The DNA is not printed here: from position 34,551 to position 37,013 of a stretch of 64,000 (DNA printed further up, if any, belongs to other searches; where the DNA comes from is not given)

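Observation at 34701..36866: LMW-PTP, RpiB and serine hydroxymethyltransferase encoded as one uninterrupted 721-codon ORF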

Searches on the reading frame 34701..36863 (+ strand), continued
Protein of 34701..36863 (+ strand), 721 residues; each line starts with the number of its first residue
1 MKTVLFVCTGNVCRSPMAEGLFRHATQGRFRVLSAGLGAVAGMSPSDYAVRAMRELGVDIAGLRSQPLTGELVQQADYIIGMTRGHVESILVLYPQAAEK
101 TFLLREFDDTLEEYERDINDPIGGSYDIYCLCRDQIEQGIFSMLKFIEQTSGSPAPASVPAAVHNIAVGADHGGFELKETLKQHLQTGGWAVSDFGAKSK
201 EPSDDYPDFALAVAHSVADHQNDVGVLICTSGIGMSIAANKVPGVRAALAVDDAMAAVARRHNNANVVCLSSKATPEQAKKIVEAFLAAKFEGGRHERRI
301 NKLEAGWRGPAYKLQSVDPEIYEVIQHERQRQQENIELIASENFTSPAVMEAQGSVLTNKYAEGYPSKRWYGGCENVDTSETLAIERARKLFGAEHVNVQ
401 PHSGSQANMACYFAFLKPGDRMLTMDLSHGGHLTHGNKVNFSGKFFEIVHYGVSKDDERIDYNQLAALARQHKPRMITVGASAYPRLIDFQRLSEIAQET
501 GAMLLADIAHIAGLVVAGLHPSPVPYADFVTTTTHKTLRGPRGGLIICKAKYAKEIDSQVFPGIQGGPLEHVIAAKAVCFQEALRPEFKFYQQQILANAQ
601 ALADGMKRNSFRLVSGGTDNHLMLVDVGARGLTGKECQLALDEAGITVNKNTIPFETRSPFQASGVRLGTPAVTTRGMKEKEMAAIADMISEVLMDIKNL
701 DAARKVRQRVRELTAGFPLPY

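Call 6: find_homologous_proteins(query=window:34701-36863:+, max_evalue=1e-10)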
Query window:34701-36863:+ (721 aa): 8000 proteins with E <= 1e-10 among 8000 candidates; the best 120 are listed.
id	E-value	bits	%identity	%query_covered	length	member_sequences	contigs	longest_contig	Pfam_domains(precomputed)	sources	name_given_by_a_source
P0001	0.0e+0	1640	100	100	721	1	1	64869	PF00464.26,PF00155.28,PF02502.24,PF01451.28,PF01212.28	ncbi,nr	ncbi:MAG: ribose 5-phosphate isomerase B [Verrucomicrobia bacterium]|nr:ribose 5-phosphate isomerase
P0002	0.0e+0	1360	81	100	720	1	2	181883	PF00464.26,PF00155.28,PF02502.24,PF01451.28,PF01212.28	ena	-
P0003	0.0e+0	1351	81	100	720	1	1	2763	PF00464.26,PF02502.24,PF01451.28,PF01212.28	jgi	jgi:glycine hydroxymethyltransferase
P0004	0.0e+0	1347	80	100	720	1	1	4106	PF00464.26,PF00155.28,PF02502.24,PF01451.28,PF01212.28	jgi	jgi:glycine hydroxymethyltransferase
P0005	0.0e+0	1338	80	100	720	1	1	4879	PF00464.26,PF00155.28,PF02502.24,PF01451.28,PF01212.28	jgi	jgi:glycine hydroxymethyltransferase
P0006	0.0e+0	1333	80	100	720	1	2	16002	PF00464.26,PF00155.28,PF02502.24,PF01451.28,PF01212.28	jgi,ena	-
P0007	0.0e+0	1297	80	98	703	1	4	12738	PF00464.26,PF00155.28,PF02502.24,PF01451.28,PF01212.28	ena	-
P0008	0.0e+0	1265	77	100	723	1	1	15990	PF00464.26,PF00155.28,PF02502.24,PF01451.28,PF01212.28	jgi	jgi:glycine hydroxymethyltransferase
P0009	0.0e+0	1263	76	100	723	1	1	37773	PF00464.26,PF00155.28,PF02502.24,PF01451.28,PF01212.28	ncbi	-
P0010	0.0e+0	1260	78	97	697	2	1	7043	PF00464.26,PF00155.28,PF02502.24,PF01451.28,PF01212.28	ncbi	-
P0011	0.0e+0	1259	76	100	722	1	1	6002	PF00464.26,PF00155.28,PF02502.24,PF01451.28,PF01212.28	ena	-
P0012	0.0e+0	1258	77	100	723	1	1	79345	PF00464.26,PF00155.28,PF02502.24,PF01451.28,PF01212.28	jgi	jgi:glycine hydroxymethyltransferase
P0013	0.0e+0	1258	77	100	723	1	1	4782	PF00464.26,PF02502.24,PF01451.28,PF01212.28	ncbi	-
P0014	0.0e+0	1256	76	100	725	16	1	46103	PF00464.26,PF00155.28,PF02502.24,PF01451.28,PF01212.28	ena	-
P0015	0.0e+0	1255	77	100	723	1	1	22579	PF00464.26,PF00155.28,PF02502.24,PF01451.28,PF01212.28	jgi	jgi:glycine hydroxymethyltransferase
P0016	0.0e+0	1253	76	100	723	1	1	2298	PF00464.26,PF00155.28,PF02502.24,PF01451.28,PF01212.28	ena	-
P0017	0.0e+0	1253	77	100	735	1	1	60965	PF00464.26,PF02502.24,PF01451.28,PF01212.28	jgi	jgi:glycine hydroxymethyltransferase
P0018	0.0e+0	1253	76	100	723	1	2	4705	PF00464.26,PF02502.24,PF01451.28,PF01212.28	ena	-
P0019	0.0e+0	1253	76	100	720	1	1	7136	PF00464.26,PF00155.28,PF02502.24,PF01451.28,PF01212.28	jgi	jgi:glycine hydroxymethyltransferase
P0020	0.0e+0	1253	76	100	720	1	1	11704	PF00464.26,PF00155.28,PF02502.24,PF01451.28,PF01212.28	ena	-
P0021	0.0e+0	1252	76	100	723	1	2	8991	PF00464.26,PF02502.24,PF01451.28,PF01212.28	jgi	jgi:RpiB/LacA/LacB family sugar-phosphate isomerase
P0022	0.0e+0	1250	76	100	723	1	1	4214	PF00464.26,PF02502.24,PF01451.28,PF01212.28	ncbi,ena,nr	ncbi:MAG TPA: ribose 5-phosphate isomerase B [Candidatus Eisenbacteria bacterium]|nr:ribose 5-phosph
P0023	0.0e+0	1250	75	100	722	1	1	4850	PF00464.26,PF00155.28,PF02502.24,PF01451.28,PF01212.28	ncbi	-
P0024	0.0e+0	1249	77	100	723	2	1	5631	PF00464.26,PF00155.28,PF02502.24,PF01451.28,PF01212.28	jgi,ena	-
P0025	0.0e+0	1248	76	100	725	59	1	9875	PF00464.26,PF00155.28,PF02502.24,PF01451.28,PF01212.28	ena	-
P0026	0.0e+0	1248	77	100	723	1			PF00464.26,PF00155.28,PF02502.24,PF01451.28,PF01212.28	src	-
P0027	0.0e+0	1248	76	100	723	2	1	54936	PF00464.26,PF00155.28,PF02502.24,PF01451.28,PF01212.28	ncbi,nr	ncbi:MAG: ribose 5-phosphate isomerase B [Verrucomicrobia bacterium]|nr:ribose 5-phosphate isomerase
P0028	0.0e+0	1248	75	100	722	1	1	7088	PF00464.26,PF00155.28,PF02502.24,PF01451.28,PF01212.28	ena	-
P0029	0.0e+0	1247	76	100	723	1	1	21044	PF00464.26,PF00155.28,PF02502.24,PF01451.28,PF01212.28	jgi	jgi:glycine hydroxymethyltransferase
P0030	0.0e+0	1247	75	100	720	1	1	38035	PF00464.26,PF00155.28,PF02502.24,PF01451.28,PF01212.28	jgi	jgi:glycine hydroxymethyltransferase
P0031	0.0e+0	1247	76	100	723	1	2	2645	PF00464.26,PF02502.24,PF01451.28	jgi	jgi:RpiB/LacA/LacB family sugar-phosphate isomerase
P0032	0.0e+0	1246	75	100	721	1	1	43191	PF00464.26,PF00155.28,PF02502.24,PF01451.28,PF01212.28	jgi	jgi:glycine hydroxymethyltransferase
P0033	0.0e+0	1246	76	100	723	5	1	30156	PF00464.26,PF00155.28,PF02502.24,PF01451.28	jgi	jgi:glycine hydroxymethyltransferase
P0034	0.0e+0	1246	75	100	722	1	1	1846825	PF00464.26,PF00155.28,PF02502.24,PF00266.26,PF01451.28,PF01212.28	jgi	jgi:glycine hydroxymethyltransferase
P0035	0.0e+0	1246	78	98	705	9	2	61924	PF00464.26,PF02502.24,PF01451.28,PF01212.28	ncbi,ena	-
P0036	0.0e+0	1245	76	100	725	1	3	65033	PF00464.26,PF00155.28,PF02502.24,PF01451.28,PF01212.28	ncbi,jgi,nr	ncbi:MAG TPA: ribose 5-phosphate isomerase B [Verrucomicrobiae bacterium]|nr:ribose 5-phosphate isom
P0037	0.0e+0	1245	78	98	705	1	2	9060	PF00464.26,PF02502.24,PF01451.28,PF01212.28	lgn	-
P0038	0.0e+0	1245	76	100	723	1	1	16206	PF00464.26,PF02502.24,PF01451.28,PF01212.28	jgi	jgi:RpiB/LacA/LacB family sugar-phosphate isomerase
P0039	0.0e+0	1245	76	100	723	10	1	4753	PF00464.26,PF00155.28,PF02502.24,PF01451.28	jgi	jgi:glycine hydroxymethyltransferase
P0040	0.0e+0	1245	76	100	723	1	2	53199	PF00464.26,PF02502.24,PF01451.28,PF01212.28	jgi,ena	jgi:RpiB/LacA/LacB family sugar-phosphate isomerase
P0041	0.0e+0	1245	75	100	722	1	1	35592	PF00464.26,PF00155.28,PF02502.24,PF01451.28,PF01212.28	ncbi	ncbi:MAG: ribose 5-phosphate isomerase B [Verrucomicrobiota bacterium]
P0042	0.0e+0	1245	75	100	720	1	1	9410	PF00464.26,PF00155.28,PF02502.24,PF01451.28,PF01212.28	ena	-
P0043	0.0e+0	1244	78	98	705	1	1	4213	PF00464.26,PF00155.28,PF02502.24,PF01451.28,PF01212.28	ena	-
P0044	0.0e+0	1244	76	100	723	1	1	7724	PF00464.26,PF00155.28,PF02502.24,PF01451.28,PF01212.28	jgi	jgi:glycine hydroxymethyltransferase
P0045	0.0e+0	1244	75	100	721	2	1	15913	PF00464.26,PF00155.28,PF02502.24,PF01451.28,PF01212.28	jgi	jgi:RpiB/LacA/LacB family sugar-phosphate isomerase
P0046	0.0e+0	1244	75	100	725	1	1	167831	PF00464.26,PF00155.28,PF02502.24,PF00266.26,PF01451.28,PF01212.28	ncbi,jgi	ncbi:MAG: ribose 5-phosphate isomerase B [Verrucomicrobiota bacterium]|jgi:RpiB/LacA/LacB family sug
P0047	0.0e+0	1244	75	100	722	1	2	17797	PF00464.26,PF00155.28,PF02502.24,PF01451.28,PF01212.28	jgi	jgi:RpiB/LacA/LacB family sugar-phosphate isomerase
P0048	0.0e+0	1244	75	100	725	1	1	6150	PF00464.26,PF00155.28,PF02502.24,PF00266.26,PF01451.28,PF01212.28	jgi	-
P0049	0.0e+0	1244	75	100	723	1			PF00464.26,PF02502.24,PF01451.28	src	-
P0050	0.0e+0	1244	76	100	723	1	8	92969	PF00464.26,PF00155.28,PF02502.24,PF01451.28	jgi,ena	-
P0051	0.0e+0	1244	76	100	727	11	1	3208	PF00464.26,PF00155.28,PF02502.24,PF01451.28,PF01212.28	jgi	jgi:RpiB/LacA/LacB family sugar-phosphate isomerase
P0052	0.0e+0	1243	76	100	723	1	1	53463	PF00464.26,PF00155.28,PF02502.24,PF01451.28,PF01212.28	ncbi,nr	ncbi:MAG: ribose 5-phosphate isomerase B [Verrucomicrobia bacterium]|nr:ribose 5-phosphate isomerase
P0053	0.0e+0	1243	75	100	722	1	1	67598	PF00464.26,PF02502.24,PF01451.28,PF01212.28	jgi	jgi:glycine hydroxymethyltransferase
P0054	0.0e+0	1243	75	100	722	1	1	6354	PF00464.26,PF00155.28,PF02502.24,PF01451.28,PF01212.28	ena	-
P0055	0.0e+0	1243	76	100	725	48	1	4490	PF00464.26,PF02502.24,PF01451.28,PF01212.28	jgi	jgi:RpiB/LacA/LacB family sugar-phosphate isomerase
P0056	0.0e+0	1243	76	100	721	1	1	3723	PF00464.26,PF00155.28,PF02502.24,PF01451.28,PF01212.28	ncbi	-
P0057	0.0e+0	1243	75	100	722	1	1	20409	PF00464.26,PF02502.24,PF01451.28,PF01212.28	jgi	jgi:glycine hydroxymethyltransferase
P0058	0.0e+0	1243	76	100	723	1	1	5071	PF00464.26,PF02502.24,PF01451.28,PF01212.28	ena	-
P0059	0.0e+0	1243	75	100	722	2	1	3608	PF00464.26,PF02502.24,PF01451.28,PF01212.28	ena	-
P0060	0.0e+0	1242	77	100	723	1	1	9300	PF00464.26,PF00155.28,PF02502.24,PF01451.28,PF01212.28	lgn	-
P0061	0.0e+0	1242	75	100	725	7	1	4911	PF00464.26,PF00155.28,PF02502.24,PF01451.28,PF01212.28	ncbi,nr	ncbi:MAG TPA: ribose 5-phosphate isomerase B [Candidatus Acidoferrum sp.]|nr:ribose 5-phosphate isom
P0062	0.0e+0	1242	75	100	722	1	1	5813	PF00464.26,PF00155.28,PF02502.24,PF01451.28,PF01212.28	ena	-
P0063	0.0e+0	1242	75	100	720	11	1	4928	PF00464.26,PF00155.28,PF02502.24,PF01451.28,PF01212.28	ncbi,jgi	-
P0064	0.0e+0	1242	76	100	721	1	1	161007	PF00464.26,PF00155.28,PF02502.24,PF01451.28,PF01212.28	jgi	jgi:RpiB/LacA/LacB family sugar-phosphate isomerase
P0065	0.0e+0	1242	75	100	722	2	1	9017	PF00464.26,PF02502.24,PF01451.28,PF01212.28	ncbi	-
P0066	0.0e+0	1242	76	100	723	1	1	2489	PF00464.26,PF00155.28,PF02502.24,PF01451.28,PF01212.28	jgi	jgi:glycine hydroxymethyltransferase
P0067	0.0e+0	1242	77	98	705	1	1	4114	PF00464.26,PF00155.28,PF02502.24,PF01451.28,PF01212.28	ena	-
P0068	0.0e+0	1242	76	100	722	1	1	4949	PF00464.26,PF00155.28,PF02502.24,PF01451.28,PF01212.28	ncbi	-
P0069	0.0e+0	1242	74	100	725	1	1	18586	PF00464.26,PF00155.28,PF02502.24,PF01451.28,PF01212.28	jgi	-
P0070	0.0e+0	1242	76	100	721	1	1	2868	PF00464.26,PF00155.28,PF02502.24,PF01451.28,PF01212.28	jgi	-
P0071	0.0e+0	1242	76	100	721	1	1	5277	PF00464.26,PF00155.28,PF02502.24,PF01451.28,PF01212.28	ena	-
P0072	0.0e+0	1241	75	100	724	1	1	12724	PF00464.26,PF00155.28,PF02502.24,PF01451.28,PF01212.28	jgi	-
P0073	0.0e+0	1241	75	100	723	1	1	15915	PF00464.26,PF00155.28,PF02502.24,PF01451.28,PF01212.28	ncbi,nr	ncbi:MAG TPA: ribose 5-phosphate isomerase B [Candidatus Saccharimonadales bacterium]|nr:ribose 5-ph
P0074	0.0e+0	1241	75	100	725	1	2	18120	PF00464.26,PF00155.28,PF02502.24,PF01451.28,PF01212.28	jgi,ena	jgi:RpiB/LacA/LacB family sugar-phosphate isomerase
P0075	0.0e+0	1241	77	100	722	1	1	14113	PF00464.26,PF00155.28,PF02502.24,PF01451.28,PF01212.28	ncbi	-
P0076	0.0e+0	1241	75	100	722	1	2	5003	PF00464.26,PF02502.24,PF01451.28,PF01212.28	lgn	-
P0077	0.0e+0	1240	75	100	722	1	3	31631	PF00464.26,PF02502.24,PF01451.28,PF01212.28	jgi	jgi:glycine hydroxymethyltransferase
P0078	0.0e+0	1240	77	98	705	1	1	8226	PF00464.26,PF00155.28,PF02502.24,PF01451.28,PF01212.28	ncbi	-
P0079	0.0e+0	1240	76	100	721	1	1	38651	PF00464.26,PF00155.28,PF02502.24,PF01451.28,PF01212.28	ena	-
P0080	0.0e+0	1240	76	100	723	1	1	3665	PF00464.26,PF02502.24,PF01451.28,PF01212.28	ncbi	-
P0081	0.0e+0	1240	76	100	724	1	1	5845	PF00464.26,PF00155.28,PF02502.24,PF01451.28,PF01212.28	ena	-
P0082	0.0e+0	1240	75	100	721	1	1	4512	PF00464.26,PF00155.28,PF02502.24,PF01451.28,PF01212.28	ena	-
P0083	0.0e+0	1240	75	100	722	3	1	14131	PF00464.26,PF00155.28,PF02502.24,PF01451.28,PF01212.28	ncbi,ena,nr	ncbi:MAG TPA: ribose 5-phosphate isomerase B [Methylomirabilota bacterium]|nr:ribose 5-phosphate iso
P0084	0.0e+0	1240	75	100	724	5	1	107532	PF00464.26,PF02502.24,PF01451.28,PF01212.28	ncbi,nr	ncbi:MAG TPA: ribose 5-phosphate isomerase B [Verrucomicrobiae bacterium]|nr:ribose 5-phosphate isom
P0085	0.0e+0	1239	75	100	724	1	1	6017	PF00464.26,PF02502.24,PF01451.28,PF01212.28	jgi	jgi:RpiB/LacA/LacB family sugar-phosphate isomerase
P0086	0.0e+0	1239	76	100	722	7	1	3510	PF00464.26,PF00155.28,PF02502.24,PF01451.28,PF01212.28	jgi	jgi:glycine hydroxymethyltransferase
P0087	0.0e+0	1239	75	100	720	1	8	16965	PF00464.26,PF02502.24,PF01451.28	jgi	jgi:glycine hydroxymethyltransferase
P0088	0.0e+0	1239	75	100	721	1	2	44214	PF00464.26,PF00155.28,PF02502.24,PF01451.28,PF01212.28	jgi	jgi:glycine hydroxymethyltransferase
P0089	0.0e+0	1239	75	100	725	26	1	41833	PF00464.26,PF02502.24,PF01451.28,PF01212.28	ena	-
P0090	0.0e+0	1239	74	100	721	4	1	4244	PF00464.26,PF00155.28,PF02502.24,PF01451.28,PF01212.28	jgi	jgi:glycine hydroxymethyltransferase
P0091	0.0e+0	1239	75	100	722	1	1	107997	PF00464.26,PF00155.28,PF02502.24,PF01451.28,PF01212.28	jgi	jgi:glycine hydroxymethyltransferase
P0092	0.0e+0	1239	75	100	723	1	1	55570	PF00464.26,PF00155.28,PF02502.24,PF01451.28,PF01212.28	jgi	jgi:glycine hydroxymethyltransferase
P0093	0.0e+0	1239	75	100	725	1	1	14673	PF00464.26,PF00155.28,PF02502.24,PF01451.28,PF01212.28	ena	-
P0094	0.0e+0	1238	75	100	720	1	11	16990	PF00464.26,PF02502.24,PF01451.28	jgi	jgi:glycine hydroxymethyltransferase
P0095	0.0e+0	1238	74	100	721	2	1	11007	PF00464.26,PF00155.28,PF02502.24,PF01451.28,PF01212.28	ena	-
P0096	0.0e+0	1238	76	100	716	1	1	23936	PF00464.26,PF02502.24,PF01451.28,PF01212.28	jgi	jgi:glycine hydroxymethyltransferase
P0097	0.0e+0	1238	74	100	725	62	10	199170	PF00464.26,PF00155.28,PF02502.24,PF00266.26,PF01451.28,PF01212.28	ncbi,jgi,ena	ncbi:MAG: ribose 5-phosphate isomerase B [Verrucomicrobiota bacterium]|jgi:RpiB/LacA/LacB family sug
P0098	0.0e+0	1238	75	100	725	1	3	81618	PF00464.26,PF00155.28,PF02502.24,PF01451.28,PF01212.28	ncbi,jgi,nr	ncbi:MAG TPA: ribose 5-phosphate isomerase B [Candidatus Acidoferrum sp.]|nr:ribose 5-phosphate isom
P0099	0.0e+0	1238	76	100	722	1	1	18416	PF00464.26,PF02502.24,PF01451.28,PF01212.28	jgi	jgi:RpiB/LacA/LacB family sugar-phosphate isomerase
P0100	0.0e+0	1238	75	100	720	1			PF00464.26,PF00155.28,PF02502.24,PF01451.28,PF01212.28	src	-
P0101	0.0e+0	1238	76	100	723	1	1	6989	PF00464.26,PF02502.24,PF01451.28,PF01212.28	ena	-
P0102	0.0e+0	1238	76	100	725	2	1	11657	PF00464.26,PF02502.24,PF01451.28,PF01212.28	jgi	-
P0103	0.0e+0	1237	75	100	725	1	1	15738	PF00464.26,PF00155.28,PF02502.24,PF01451.28,PF01212.28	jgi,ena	-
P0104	0.0e+0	1237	76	100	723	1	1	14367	PF00464.26,PF00155.28,PF02502.24,PF01451.28,PF01212.28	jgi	jgi:glycine hydroxymethyltransferase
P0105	0.0e+0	1237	75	100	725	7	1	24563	PF00464.26,PF02502.24,PF00266.26,PF01451.28,PF01212.28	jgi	jgi:RpiB/LacA/LacB family sugar-phosphate isomerase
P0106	0.0e+0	1237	75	100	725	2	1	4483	PF00464.26,PF00155.28,PF02502.24,PF00266.26,PF01451.28,PF01212.28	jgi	jgi:RpiB/LacA/LacB family sugar-phosphate isomerase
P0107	0.0e+0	1237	75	100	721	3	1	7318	PF00464.26,PF00155.28,PF02502.24,PF01451.28,PF01212.28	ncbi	-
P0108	0.0e+0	1237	75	100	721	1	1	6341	PF00464.26,PF00155.28,PF02502.24,PF01451.28,PF01212.28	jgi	-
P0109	0.0e+0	1237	75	100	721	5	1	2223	PF00464.26,PF00155.28,PF02502.24,PF01451.28,PF01212.28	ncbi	-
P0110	0.0e+0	1237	75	100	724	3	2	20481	PF00464.26,PF00155.28,PF02502.24,PF01451.28,PF01212.28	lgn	-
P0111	0.0e+0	1237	75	100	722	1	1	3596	PF00464.26,PF00155.28,PF02502.24,PF01451.28,PF01212.28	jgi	-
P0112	0.0e+0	1237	75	100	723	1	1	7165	PF00464.26,PF00155.28,PF02502.24,PF01451.28,PF01212.28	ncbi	-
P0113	0.0e+0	1237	75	100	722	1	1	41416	PF00464.26,PF00155.28,PF02502.24,PF01451.28,PF01212.28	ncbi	ncbi:MAG: ribose 5-phosphate isomerase B [Verrucomicrobiota bacterium]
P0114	0.0e+0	1237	75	100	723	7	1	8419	PF00464.26,PF00155.28,PF02502.24,PF01451.28,PF01212.28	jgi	-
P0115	0.0e+0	1236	75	100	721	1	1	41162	PF00464.26,PF00155.28,PF02502.24,PF01451.28,PF01212.28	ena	-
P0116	0.0e+0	1236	75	100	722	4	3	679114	PF00464.26,PF02502.24,PF01451.28,PF01212.28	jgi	jgi:glycine hydroxymethyltransferase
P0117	0.0e+0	1236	74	100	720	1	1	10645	PF00464.26,PF00155.28,PF02502.24,PF01451.28,PF01212.28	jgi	jgi:RpiB/LacA/LacB family sugar-phosphate isomerase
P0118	0.0e+0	1236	75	100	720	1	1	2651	PF00464.26,PF02502.24,PF01451.28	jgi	jgi:glycine hydroxymethyltransferase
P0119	0.0e+0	1236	75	100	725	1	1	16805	PF00464.26,PF00155.28,PF02502.24,PF01451.28,PF01212.28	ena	-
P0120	0.0e+0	1236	76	100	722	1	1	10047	PF00464.26,PF00155.28,PF02502.24,PF01451.28,PF01212.28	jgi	jgi:glycine hydroxymethyltransferase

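Call 15: find_related_loci(query=window:34701-36863:+, collection=genome_contigs, flank=4000)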
Query window:34701-36863:+ (721 aa) in genome_contigs; peptide patterns used: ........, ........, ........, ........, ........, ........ (x = any residue, [..] = any of these).
226 stretches matched a pattern; 176 encode a relative of the query (tblastn E <= 1e-3); the best 80 are kept; 80 distinct loci.
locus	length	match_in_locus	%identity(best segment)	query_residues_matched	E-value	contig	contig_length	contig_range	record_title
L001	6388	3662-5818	78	1-721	0e+0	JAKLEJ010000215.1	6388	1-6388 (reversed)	MAG: Verrucomicrobia bacterium isolate RA.bin130 RA.bin130_215, whole genome shotgun sequence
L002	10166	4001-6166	75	1-721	0e+0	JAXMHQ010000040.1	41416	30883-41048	MAG: Verrucomicrobiota bacterium isolate STL-VER8 C4.26.fa-40, whole genome shotgun sequence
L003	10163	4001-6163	75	1-721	0e+0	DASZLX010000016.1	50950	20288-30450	MAG TPA_asm: Verrucomicrobiia bacterium isolate SMAG_U5876 k141_5278449, whole genome shotgun sequence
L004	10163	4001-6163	74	1-721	0e+0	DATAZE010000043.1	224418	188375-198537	MAG TPA_asm: Verrucomicrobiia bacterium isolate SMAG_U5697 k141_2052520, whole genome shotgun sequence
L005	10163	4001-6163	76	1-721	0e+0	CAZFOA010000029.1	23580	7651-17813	MAG TPA_asm: uncultured Verrucomicrobiota bacterium isolate binchicken_co54_484 genome assembly, contig: NODE_3745_lengt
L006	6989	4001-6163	75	1-721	0e+0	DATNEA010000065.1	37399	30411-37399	MAG TPA_asm: Candidatus Angelobacter sp. isolate SMAG_U11256 k141_2668334, whole genome shotgun sequence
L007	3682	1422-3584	74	1-721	0e+0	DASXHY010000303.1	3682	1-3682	MAG TPA_asm: Verrucomicrobiia bacterium isolate SMAG_U5207 k141_220270, whole genome shotgun sequence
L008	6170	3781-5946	74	1-721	0e+0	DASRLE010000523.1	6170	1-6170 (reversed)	MAG TPA_asm: Candidatus Saccharimonadales bacterium isolate SMAG_U10180 k141_490052, whole genome shotgun sequence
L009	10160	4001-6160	73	1-721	0e+0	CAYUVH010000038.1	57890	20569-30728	MAG TPA_asm: uncultured Verrucomicrobiota bacterium isolate binchicken_co200_328 genome assembly, contig: k141_1097794,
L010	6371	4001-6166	74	1-721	0e+0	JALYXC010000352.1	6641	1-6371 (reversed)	MAG: Verrucomicrobiota bacterium isolate KAP bin3 SD1490-92_k127_1768441, whole genome shotgun sequence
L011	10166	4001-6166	74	1-721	0e+0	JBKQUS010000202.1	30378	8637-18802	MAG: Limisphaerales bacterium isolate SEr2D2E2F__bin_178 SEr2D2E2F_000000293758, whole genome shotgun sequence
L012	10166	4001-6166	74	1-721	0e+0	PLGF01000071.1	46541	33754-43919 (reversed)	MAG: Verrucomicrobiales bacterium isolate bog_1405 73.20110800_S3D.48_contig_1852, whole genome shotgun sequence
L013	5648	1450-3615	73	1-721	0e+0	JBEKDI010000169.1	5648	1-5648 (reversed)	MAG: Verrucomicrobiota bacterium isolate SPRUCE 17 SPRUCE_17_169, whole genome shotgun sequence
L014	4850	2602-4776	73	1-721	0e+0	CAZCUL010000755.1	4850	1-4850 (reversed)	MAG TPA_asm: uncultured Verrucomicrobiota bacterium isolate binchicken_co31_436 genome assembly, contig: k141_295267, wh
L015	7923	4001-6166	73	1-721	0e+0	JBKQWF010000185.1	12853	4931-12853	MAG: Limisphaerales bacterium isolate SEr3G3H3I__bin_261 SEr3G3H3I_000000293494, whole genome shotgun sequence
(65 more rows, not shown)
